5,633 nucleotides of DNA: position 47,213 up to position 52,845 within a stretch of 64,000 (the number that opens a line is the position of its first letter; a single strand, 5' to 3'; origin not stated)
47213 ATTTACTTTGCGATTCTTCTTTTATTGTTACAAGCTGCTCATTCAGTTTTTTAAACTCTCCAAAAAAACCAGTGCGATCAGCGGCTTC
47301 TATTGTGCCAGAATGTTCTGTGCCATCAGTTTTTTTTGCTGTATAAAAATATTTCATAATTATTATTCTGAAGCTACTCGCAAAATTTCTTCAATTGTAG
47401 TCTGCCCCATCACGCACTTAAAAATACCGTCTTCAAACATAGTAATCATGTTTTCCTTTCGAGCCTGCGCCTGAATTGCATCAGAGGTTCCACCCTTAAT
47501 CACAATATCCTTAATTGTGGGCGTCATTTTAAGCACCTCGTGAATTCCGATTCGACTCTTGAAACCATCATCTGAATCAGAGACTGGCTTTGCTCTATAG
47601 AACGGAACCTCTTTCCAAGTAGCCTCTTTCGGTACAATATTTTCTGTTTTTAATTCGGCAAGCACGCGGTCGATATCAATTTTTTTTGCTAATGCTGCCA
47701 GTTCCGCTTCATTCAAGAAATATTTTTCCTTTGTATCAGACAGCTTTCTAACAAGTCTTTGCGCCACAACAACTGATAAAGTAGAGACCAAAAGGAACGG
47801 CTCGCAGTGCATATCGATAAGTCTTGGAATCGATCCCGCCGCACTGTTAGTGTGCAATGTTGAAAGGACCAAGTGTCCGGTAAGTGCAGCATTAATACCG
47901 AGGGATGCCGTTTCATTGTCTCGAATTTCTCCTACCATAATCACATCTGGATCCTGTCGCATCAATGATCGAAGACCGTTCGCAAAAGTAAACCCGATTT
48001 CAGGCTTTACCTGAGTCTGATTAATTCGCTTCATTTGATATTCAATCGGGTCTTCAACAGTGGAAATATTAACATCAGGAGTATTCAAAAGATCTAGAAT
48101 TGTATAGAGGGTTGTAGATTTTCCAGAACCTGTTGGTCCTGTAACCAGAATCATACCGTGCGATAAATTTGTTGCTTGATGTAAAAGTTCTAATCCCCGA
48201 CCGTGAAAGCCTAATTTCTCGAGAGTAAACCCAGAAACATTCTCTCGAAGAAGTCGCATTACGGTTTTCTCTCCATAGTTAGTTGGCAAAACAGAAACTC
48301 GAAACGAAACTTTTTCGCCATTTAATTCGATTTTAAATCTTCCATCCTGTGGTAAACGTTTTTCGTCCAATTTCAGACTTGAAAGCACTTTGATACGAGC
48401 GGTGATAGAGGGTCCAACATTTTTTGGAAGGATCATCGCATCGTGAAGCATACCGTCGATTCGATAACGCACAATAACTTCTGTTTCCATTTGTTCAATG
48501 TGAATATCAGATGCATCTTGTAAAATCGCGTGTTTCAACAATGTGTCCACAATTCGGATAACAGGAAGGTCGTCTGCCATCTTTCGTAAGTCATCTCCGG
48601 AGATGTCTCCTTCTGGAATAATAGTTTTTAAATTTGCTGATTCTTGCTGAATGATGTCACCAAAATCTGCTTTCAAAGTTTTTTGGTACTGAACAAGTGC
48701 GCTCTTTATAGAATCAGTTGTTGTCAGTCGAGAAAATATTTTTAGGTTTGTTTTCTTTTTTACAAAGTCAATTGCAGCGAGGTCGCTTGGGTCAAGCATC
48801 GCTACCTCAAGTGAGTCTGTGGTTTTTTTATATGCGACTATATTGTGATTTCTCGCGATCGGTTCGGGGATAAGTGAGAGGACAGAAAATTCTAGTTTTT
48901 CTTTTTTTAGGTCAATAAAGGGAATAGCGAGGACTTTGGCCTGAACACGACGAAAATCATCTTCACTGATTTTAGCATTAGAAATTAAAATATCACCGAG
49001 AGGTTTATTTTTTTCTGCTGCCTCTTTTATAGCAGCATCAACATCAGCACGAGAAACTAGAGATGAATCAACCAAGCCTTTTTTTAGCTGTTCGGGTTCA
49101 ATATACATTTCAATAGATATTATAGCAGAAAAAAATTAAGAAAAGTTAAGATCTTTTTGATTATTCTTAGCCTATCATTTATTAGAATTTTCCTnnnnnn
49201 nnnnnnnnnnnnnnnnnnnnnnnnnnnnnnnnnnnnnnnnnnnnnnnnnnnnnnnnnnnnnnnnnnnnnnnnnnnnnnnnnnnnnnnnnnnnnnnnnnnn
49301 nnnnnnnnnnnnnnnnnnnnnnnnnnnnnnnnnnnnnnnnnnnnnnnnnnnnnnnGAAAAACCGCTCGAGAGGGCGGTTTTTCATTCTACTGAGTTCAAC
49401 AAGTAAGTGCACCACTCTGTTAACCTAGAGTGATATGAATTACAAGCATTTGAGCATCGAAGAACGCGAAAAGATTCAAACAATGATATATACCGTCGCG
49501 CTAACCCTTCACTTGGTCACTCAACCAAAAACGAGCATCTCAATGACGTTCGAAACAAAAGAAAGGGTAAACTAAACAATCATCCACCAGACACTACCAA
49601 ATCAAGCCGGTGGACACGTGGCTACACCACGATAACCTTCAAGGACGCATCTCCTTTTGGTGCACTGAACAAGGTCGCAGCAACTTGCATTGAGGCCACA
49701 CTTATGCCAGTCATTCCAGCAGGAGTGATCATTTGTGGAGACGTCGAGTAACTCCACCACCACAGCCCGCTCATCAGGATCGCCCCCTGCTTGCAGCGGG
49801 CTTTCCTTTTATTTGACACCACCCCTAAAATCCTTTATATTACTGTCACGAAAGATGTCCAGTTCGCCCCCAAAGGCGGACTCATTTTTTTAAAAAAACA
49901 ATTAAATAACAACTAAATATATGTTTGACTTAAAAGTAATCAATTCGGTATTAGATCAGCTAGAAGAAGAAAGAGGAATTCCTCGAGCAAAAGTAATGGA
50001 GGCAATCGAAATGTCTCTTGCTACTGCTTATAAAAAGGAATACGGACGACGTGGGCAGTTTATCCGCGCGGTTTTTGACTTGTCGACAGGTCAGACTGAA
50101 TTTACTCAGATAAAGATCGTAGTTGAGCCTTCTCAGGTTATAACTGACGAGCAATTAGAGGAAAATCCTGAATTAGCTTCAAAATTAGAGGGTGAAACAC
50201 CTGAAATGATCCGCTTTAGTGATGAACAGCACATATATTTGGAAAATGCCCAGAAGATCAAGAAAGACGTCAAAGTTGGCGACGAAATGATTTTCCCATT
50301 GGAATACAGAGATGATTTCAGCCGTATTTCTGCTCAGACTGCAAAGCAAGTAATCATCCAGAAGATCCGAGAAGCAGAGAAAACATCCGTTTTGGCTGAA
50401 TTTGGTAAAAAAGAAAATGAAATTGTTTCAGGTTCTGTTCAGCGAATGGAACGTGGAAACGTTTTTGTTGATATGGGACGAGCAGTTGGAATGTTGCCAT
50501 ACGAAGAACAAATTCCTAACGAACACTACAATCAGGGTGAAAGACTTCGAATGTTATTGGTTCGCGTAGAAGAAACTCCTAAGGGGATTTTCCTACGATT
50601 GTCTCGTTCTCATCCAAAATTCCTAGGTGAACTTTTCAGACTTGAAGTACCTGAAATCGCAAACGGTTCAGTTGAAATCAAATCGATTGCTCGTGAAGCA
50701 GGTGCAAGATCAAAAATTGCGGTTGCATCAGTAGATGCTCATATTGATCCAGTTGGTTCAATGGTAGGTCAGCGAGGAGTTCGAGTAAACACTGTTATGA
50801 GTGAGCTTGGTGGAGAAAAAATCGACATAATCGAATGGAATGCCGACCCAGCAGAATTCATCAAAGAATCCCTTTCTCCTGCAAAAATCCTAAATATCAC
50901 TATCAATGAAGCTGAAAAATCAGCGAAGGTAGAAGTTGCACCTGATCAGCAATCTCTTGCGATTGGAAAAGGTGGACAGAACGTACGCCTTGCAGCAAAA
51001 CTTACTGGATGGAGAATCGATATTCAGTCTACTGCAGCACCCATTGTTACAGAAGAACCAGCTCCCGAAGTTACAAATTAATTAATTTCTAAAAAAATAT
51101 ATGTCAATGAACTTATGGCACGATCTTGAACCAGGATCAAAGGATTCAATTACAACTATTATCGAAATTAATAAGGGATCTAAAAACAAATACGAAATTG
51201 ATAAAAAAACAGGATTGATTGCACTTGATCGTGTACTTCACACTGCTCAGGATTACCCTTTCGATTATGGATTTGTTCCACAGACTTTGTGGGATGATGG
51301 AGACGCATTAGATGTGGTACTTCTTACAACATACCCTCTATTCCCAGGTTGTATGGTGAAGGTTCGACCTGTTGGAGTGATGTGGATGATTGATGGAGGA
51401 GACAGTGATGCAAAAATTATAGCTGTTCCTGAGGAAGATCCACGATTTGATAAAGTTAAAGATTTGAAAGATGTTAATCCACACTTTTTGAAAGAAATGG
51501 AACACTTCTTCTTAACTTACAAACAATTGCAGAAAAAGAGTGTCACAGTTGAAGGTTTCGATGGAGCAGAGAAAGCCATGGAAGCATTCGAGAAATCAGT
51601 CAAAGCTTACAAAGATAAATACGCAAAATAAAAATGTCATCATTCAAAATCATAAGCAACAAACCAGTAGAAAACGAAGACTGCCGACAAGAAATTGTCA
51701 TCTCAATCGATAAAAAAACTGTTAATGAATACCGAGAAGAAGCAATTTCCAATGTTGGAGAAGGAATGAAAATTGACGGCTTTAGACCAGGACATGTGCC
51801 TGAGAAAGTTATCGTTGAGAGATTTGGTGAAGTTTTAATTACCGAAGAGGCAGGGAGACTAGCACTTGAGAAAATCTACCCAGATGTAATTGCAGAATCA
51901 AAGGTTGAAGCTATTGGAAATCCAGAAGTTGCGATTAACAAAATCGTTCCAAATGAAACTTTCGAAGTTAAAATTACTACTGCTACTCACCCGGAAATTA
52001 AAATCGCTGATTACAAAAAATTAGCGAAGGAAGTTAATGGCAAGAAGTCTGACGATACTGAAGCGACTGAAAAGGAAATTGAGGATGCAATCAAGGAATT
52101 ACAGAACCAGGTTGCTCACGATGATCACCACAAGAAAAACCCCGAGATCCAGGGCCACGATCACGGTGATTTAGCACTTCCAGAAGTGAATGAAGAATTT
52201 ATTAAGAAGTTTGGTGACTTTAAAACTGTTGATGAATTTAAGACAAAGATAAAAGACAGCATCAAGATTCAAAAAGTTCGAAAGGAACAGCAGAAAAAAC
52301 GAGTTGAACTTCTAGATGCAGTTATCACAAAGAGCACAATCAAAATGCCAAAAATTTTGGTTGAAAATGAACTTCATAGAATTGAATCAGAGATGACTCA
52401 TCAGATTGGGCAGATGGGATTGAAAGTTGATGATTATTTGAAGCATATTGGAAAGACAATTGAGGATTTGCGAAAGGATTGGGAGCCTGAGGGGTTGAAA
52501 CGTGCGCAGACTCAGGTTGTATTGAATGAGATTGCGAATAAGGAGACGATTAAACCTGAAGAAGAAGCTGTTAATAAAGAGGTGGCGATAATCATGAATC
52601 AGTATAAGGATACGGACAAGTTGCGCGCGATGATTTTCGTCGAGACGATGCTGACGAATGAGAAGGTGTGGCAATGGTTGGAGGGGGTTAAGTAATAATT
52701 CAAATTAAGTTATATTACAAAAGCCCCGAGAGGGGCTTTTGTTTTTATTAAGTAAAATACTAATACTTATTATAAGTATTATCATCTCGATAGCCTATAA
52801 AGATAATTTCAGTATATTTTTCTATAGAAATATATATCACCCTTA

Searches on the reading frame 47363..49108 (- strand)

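Call 61: search_protein_families(library=pfam, proteins=[window:47363-49108:-], max_evalue=0.0001)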
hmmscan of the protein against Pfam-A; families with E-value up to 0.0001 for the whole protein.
window:47363-49108:- (581 aa): 2 families
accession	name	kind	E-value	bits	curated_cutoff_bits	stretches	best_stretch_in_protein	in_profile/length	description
PF00437.27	T2SSE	-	1.1e-119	399.9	24.9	1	178-577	3-370/370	Type II/IV secretion system protein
PF05157.20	MshEN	-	1.1e-12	48.2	23.1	1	61-145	2-87/90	MshEN domain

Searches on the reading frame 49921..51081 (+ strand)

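Call 61: search_protein_families(library=pfam, proteins=[window:49921-51081:+], max_evalue=0.0001)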
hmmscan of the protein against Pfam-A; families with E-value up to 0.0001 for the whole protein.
window:49921-51081:+ (386 aa): 4 families
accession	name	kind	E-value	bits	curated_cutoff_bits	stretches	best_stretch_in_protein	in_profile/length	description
PF08529.16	NusA_N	-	4.7e-30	104.7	23.8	1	9-154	4-118/119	NusA N-terminal domain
PF13184.12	KH_5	-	2.6e-27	95.2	27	1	260-328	1-69/69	NusA-like KH domain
PF00575.29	S1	-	2.5e-08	34.6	22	1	164-226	3-72/74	S1 RNA binding domain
PF23095.1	KH_NusA_C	-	3.9e-05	24.1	34.2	0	337-369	3-35/59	Transcription termination/antitermination protein NusA, KH domain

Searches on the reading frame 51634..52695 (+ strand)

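Call 61: search_protein_families(library=pfam, proteins=[window:51634-52695:+], max_evalue=0.0001)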
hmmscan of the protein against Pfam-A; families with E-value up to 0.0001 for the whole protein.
window:51634-52695:+ (353 aa): 2 families
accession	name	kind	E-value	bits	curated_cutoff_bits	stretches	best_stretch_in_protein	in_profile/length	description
PF05697.18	Trigger_N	-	3.6e-25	89.4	22.2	1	13-156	7-144/144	Bacterial trigger factor protein (TF)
PF05698.19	Trigger_C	-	3.3e-23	83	22.7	1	198-346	1-157/162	Bacterial trigger factor protein (TF) C-terminus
